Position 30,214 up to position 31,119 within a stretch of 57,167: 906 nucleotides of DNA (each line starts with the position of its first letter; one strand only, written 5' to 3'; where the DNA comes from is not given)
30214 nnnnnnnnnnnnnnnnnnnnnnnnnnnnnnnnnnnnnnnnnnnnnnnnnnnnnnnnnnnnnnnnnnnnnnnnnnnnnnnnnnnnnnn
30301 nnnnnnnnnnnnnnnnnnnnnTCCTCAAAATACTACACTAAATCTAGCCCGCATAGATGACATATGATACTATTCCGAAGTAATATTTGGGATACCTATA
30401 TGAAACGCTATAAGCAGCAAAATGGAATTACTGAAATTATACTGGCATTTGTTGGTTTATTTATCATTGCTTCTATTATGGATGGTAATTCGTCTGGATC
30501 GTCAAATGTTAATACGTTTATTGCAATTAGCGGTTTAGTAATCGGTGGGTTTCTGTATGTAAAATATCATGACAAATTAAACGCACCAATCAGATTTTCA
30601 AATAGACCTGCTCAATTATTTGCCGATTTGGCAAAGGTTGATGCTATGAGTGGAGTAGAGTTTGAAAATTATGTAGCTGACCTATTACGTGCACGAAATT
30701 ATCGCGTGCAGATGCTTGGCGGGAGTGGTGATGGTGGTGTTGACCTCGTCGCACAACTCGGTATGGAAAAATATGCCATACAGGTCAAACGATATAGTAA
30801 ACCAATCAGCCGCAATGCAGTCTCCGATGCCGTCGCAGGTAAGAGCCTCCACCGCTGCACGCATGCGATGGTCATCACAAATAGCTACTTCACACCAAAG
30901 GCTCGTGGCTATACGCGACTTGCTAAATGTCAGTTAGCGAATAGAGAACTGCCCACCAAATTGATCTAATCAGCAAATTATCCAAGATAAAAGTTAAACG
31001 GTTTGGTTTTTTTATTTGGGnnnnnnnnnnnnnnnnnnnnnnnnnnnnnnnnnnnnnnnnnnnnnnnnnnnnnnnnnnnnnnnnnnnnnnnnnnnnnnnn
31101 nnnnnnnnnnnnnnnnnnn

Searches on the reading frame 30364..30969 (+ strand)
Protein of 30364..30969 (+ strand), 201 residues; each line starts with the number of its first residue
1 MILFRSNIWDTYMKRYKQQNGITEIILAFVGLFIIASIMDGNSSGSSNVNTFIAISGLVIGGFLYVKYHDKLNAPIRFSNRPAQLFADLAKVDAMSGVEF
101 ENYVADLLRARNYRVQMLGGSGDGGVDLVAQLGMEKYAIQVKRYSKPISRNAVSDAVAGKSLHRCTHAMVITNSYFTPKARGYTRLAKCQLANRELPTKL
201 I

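Call 6: search_protein_families(library=pfam, proteins=[window:30364-30969:+], max_evalue=0.001)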
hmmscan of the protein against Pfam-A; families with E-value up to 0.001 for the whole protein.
window:30364-30969:+ (201 aa): 4 families
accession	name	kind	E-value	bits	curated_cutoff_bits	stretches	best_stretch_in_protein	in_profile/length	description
PF04471.18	Mrr_cat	-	6.4e-25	88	21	1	93-194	2-108/115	Restriction endonuclease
PF22722.2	NA-iREase1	-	9.6e-10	38.8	27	1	100-181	1-85/106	NACHT-associated inactive Restriction Endonuclease 1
PF13156.12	Mrr_cat_2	-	6.5e-05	23.3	22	1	106-172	12-82/127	Restriction endonuclease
PF10356.15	RRG7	-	0.00044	20.1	22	1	96-143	5-53/185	Required for respiratory growth protein 7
